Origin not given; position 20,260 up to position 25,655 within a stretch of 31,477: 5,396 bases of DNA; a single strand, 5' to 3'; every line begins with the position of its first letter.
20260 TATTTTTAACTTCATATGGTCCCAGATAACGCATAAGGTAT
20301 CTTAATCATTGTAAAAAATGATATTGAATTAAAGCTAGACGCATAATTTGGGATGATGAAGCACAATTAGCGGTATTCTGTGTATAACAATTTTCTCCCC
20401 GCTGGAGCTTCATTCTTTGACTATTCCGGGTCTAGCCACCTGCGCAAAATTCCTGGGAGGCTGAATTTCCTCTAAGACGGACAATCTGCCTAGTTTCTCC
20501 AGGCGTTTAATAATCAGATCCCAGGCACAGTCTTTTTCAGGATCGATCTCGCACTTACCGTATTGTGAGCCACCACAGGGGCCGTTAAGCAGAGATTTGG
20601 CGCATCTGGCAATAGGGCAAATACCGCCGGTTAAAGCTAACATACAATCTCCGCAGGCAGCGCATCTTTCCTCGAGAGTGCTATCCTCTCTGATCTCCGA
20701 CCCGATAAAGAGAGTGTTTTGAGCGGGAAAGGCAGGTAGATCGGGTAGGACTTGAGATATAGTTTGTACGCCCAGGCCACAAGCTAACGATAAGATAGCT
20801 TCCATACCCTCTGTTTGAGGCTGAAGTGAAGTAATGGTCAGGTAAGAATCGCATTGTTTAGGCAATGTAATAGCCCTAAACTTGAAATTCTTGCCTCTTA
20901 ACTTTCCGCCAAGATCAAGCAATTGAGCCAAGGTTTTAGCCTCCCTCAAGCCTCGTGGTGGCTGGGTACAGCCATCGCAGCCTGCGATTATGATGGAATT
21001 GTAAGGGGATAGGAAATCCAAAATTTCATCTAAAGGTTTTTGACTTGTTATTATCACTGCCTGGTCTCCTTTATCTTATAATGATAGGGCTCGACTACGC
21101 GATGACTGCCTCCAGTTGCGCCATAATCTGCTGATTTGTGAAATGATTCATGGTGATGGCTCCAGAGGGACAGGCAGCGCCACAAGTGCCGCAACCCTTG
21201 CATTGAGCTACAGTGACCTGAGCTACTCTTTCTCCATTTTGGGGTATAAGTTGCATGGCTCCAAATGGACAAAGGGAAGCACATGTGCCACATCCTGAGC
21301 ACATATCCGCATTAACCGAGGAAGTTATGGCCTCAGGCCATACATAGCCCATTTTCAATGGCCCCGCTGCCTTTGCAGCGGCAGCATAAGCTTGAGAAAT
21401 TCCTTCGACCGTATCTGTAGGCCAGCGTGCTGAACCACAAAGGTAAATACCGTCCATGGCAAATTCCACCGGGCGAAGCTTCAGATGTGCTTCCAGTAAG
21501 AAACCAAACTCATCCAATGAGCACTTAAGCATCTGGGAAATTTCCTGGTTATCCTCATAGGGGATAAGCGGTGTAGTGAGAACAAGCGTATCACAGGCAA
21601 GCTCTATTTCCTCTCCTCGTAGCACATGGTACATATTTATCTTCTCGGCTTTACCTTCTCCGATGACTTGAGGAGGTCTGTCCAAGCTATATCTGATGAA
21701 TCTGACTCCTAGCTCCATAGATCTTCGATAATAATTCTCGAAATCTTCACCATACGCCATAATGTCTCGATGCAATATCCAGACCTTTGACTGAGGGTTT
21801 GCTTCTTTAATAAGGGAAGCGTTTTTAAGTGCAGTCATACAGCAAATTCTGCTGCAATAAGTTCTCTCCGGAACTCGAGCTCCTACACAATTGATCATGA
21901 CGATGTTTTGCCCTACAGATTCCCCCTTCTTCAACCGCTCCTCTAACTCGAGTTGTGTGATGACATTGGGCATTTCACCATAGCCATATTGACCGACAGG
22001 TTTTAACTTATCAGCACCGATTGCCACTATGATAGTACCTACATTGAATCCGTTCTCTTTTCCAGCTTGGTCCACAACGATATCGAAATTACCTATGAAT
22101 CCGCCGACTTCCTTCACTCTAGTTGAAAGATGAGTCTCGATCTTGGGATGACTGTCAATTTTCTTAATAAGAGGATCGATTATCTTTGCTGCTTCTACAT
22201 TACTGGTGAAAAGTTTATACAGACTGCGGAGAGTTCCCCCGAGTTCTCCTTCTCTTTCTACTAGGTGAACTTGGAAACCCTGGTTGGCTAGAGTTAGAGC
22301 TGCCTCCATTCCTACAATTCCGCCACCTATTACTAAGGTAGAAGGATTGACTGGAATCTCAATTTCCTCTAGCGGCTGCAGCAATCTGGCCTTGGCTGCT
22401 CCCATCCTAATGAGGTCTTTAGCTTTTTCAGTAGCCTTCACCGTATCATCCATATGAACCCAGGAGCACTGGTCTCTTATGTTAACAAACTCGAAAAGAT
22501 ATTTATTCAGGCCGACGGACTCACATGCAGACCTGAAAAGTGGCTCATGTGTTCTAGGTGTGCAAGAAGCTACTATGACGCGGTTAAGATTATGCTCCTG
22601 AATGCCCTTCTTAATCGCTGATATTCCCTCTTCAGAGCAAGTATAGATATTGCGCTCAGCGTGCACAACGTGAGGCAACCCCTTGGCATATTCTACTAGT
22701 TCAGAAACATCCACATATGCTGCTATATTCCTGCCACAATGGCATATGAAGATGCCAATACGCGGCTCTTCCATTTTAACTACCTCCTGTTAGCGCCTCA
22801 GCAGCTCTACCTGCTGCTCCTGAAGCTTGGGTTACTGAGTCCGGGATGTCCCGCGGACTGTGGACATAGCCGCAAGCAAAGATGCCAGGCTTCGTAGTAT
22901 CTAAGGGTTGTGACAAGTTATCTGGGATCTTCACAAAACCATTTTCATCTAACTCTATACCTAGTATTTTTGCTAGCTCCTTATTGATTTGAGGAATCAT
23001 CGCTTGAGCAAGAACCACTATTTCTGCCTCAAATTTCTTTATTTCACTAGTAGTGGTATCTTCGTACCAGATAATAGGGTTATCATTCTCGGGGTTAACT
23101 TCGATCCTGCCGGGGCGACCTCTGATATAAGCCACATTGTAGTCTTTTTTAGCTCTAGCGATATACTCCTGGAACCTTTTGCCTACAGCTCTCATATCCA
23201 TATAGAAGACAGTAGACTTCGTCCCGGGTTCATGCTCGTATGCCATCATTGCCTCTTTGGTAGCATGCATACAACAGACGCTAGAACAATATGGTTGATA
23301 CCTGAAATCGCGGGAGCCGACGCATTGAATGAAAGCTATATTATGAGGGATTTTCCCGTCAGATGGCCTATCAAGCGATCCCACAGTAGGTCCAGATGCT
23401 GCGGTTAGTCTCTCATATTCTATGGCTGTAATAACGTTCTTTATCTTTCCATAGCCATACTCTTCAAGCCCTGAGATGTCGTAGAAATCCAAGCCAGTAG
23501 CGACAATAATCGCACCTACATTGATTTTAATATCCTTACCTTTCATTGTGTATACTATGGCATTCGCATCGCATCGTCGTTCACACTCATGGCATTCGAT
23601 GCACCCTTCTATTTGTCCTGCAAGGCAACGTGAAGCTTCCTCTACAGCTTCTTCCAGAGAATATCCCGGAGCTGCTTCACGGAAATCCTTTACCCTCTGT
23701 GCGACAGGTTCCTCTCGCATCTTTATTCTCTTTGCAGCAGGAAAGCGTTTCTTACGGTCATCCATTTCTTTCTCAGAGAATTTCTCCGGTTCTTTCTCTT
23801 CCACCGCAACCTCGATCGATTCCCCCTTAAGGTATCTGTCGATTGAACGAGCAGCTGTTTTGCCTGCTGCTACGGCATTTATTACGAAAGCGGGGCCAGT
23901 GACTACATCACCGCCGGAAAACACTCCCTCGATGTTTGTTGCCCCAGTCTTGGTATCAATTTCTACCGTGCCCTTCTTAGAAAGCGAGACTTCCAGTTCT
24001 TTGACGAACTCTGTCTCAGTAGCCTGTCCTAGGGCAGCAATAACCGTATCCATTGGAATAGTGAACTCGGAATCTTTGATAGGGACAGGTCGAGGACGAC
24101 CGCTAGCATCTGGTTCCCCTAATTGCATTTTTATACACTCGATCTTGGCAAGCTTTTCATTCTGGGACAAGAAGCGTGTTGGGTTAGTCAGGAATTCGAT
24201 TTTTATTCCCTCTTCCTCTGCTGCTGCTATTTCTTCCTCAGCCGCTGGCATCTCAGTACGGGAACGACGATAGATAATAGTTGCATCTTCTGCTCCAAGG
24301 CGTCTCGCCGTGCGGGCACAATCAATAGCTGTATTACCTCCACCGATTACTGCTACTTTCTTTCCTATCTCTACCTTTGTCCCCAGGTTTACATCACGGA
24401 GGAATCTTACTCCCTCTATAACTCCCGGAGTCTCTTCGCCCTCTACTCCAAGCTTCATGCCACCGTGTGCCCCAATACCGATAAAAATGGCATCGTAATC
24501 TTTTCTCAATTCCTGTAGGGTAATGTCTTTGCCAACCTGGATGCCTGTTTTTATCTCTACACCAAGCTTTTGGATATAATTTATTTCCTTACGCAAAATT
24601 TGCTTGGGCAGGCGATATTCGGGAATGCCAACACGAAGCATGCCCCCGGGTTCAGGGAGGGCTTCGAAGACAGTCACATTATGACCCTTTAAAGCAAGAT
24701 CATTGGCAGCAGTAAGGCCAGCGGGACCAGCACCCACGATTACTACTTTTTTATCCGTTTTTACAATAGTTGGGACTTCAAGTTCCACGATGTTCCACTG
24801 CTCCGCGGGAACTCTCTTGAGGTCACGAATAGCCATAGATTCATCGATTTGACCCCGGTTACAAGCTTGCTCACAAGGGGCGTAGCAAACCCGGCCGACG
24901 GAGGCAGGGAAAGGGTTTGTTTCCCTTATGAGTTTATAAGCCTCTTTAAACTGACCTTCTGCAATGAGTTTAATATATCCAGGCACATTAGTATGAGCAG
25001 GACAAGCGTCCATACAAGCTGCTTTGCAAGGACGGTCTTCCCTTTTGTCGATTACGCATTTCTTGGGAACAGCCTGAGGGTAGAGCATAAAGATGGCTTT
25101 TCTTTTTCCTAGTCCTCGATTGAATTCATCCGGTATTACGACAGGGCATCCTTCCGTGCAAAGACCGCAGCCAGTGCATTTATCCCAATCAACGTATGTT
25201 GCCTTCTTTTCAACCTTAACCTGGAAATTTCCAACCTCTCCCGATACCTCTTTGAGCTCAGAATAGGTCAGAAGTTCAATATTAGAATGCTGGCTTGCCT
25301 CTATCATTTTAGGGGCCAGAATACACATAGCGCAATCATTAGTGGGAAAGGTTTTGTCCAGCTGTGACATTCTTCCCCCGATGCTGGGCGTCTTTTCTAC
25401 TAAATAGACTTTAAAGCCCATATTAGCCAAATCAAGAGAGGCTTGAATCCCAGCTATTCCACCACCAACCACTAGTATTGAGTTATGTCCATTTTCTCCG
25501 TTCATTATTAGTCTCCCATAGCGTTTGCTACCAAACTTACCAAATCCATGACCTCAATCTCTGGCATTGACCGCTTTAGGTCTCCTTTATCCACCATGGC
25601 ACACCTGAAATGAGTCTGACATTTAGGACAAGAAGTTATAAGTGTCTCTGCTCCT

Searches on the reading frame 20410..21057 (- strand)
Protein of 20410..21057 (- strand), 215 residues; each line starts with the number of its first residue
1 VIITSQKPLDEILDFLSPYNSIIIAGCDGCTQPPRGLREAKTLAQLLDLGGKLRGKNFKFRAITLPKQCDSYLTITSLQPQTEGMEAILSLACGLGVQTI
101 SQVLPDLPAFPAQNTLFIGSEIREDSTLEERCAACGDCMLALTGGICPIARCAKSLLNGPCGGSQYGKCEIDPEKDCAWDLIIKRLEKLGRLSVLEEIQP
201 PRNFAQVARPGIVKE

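Call 84: search_protein_families(library=pfam, proteins=[window:20410-21057:-], max_evalue=0.00001)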
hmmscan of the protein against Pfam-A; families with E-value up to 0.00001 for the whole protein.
window:20410-21057:- (215 aa): 1 family
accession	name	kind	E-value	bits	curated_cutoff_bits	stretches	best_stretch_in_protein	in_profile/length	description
PF12225.13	DUF5981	-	7.8e-36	122.1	23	1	110-204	1-94/95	Methylene-tetrahydrofolate reductase C terminal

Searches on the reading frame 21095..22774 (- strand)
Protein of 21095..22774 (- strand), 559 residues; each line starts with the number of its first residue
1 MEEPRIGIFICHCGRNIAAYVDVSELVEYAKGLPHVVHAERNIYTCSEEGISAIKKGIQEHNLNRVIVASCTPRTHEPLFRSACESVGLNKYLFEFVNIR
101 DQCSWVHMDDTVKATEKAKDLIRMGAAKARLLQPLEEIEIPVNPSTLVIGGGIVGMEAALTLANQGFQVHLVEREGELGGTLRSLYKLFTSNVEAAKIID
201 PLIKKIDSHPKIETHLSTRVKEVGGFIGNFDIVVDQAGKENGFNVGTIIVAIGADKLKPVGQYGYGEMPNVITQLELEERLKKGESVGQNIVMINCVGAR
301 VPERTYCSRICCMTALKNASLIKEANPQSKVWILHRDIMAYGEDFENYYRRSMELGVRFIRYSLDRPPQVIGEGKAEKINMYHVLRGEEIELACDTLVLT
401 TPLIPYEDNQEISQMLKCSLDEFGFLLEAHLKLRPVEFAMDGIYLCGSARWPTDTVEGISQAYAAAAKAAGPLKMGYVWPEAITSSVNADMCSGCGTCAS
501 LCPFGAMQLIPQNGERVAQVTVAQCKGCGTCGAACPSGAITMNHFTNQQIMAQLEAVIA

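Call 84: search_protein_families(library=pfam, proteins=[window:21095-22774:-], max_evalue=0.00001)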
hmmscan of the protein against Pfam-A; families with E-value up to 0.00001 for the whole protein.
window:21095-22774:- (559 aa): 13 families
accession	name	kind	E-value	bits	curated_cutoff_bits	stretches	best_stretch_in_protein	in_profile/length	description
PF07992.20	Pyr_redox_2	-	5.2e-13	49.5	26.1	1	146-468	3-290/291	Pyridine nucleotide-disulphide oxidoreductase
PF00037.32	Fer4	-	2.1e-11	43.6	21.1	1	487-507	3-23/24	4Fe-4S binding domain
PF14697.11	Fer4_21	-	2.1e-10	41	35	1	486-542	2-59/59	4Fe-4S dicluster domain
PF12838.12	Fer4_7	-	6.1e-10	39.9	27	1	492-539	2-52/52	4Fe-4S dicluster domain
PF25160.1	LdpA_Fe-S-bd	-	1.8e-07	31.3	27.6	0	482-508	17-44/49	LdpA Fe-S cluster-binding domain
PF13187.11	Fer4_9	-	3e-07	30.8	27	1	491-540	1-52/52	4Fe-4S dicluster domain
PF12831.13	FAD_oxidored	-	4.8e-07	29.9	27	1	147-183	3-39/416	FAD dependent oxidoreductase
PF13450.12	NAD_binding_8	-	1.2e-06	29.1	21.9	1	148-184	1-37/68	NAD(P)-binding Rossmann-like domain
PF00070.33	Pyr_redox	-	1.5e-06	29.1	22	0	146-179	2-35/82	Pyridine nucleotide-disulphide oxidoreductase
PF01266.30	DAO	-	1.5e-06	28.5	27.9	1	147-181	3-38/353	FAD dependent oxidoreductase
PF03486.20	HI0933_like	-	1.6e-06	28.2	50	0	146-180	3-37/244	HI0933-like protein Rossmann domain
PF13237.11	Fer4_10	-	4.5e-06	26.9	25.5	1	487-536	4-53/53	4Fe-4S dicluster domain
PF00890.30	FAD_binding_2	-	7.3e-06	25.9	20.4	0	147-182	3-38/414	FAD binding domain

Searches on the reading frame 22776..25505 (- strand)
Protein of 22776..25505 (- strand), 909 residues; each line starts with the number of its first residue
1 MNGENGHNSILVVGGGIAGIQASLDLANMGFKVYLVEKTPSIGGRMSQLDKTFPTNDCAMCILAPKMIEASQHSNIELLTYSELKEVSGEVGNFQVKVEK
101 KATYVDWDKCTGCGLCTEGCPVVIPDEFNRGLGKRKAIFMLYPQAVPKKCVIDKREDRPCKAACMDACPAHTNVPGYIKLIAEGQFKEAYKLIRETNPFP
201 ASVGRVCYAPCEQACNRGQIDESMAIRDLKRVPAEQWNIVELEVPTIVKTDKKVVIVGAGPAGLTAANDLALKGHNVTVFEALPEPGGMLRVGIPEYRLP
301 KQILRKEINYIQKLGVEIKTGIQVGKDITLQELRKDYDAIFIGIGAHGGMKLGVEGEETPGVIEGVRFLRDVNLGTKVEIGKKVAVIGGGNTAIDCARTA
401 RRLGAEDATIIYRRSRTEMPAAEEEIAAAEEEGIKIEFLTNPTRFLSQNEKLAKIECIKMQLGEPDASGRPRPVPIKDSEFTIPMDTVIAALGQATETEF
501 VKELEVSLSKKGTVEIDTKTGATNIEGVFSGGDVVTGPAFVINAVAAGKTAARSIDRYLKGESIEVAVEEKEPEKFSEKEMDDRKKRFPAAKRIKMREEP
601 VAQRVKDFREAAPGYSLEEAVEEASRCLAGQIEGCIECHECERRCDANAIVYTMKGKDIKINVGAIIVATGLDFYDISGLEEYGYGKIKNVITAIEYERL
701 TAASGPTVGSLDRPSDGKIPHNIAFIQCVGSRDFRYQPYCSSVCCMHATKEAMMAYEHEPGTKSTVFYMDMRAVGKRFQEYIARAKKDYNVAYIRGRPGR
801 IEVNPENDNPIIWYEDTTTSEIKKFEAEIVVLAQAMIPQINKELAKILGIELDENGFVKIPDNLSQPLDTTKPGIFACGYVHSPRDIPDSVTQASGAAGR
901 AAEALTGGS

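Call 84: search_protein_families(library=pfam, proteins=[window:22776-25505:-], max_evalue=0.00001)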
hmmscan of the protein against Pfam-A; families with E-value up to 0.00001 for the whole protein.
window:22776-25505:- (909 aa): 16 families
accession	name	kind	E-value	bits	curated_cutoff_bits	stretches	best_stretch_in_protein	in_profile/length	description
PF07992.20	Pyr_redox_2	-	9.4e-55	186.5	26.1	2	252-548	1-291/291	Pyridine nucleotide-disulphide oxidoreductase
PF14691.11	Fer4_20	-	1.1e-20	74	25.8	1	160-235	27-106/113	Dihydroprymidine dehydrogenase domain II, 4Fe-4S cluster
PF13450.12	NAD_binding_8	-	4e-18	65.9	21.9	2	256-289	1-34/68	NAD(P)-binding Rossmann-like domain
PF00070.33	Pyr_redox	-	1.2e-17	64.6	22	0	383-445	1-66/82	Pyridine nucleotide-disulphide oxidoreductase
PF12831.13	FAD_oxidored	-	5.5e-17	62.6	27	1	10-48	2-40/416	FAD dependent oxidoreductase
PF13738.12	Pyr_redox_3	-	1.8e-15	57.5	30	1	381-532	164-305/305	Pyridine nucleotide-disulphide oxidoreductase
PF01266.30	DAO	-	1.3e-12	48.3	27.9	1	253-288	1-37/353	FAD dependent oxidoreductase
PF00890.30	FAD_binding_2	-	1.9e-11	44.3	20.4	0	10-44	2-36/414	FAD binding domain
PF01262.27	AlaDh_PNT_C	-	8.3e-11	42.2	23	0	9-69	30-79/214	Alanine dehydrogenase/PNT, C-terminal domain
PF03486.20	HI0933_like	-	3.2e-10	40.3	50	0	253-288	2-37/244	HI0933-like protein Rossmann domain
PF01946.23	Thi4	-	7.2e-10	38.9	26.2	0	251-294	17-61/235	Thi4 family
PF01134.28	GIDA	-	1.2e-09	38.1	22.1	0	10-41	2-34/391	Glucose inhibited division protein A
PF01593.30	Amino_oxidase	-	7.5e-09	35.8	19.8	0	262-288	2-28/443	Flavin containing amine oxidoreductase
PF01494.25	FAD_binding_3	-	3.8e-08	33.4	22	0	253-285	3-35/349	FAD binding domain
PF00037.32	Fer4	-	1.2e-06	28.5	21.1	0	104-122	2-20/24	4Fe-4S binding domain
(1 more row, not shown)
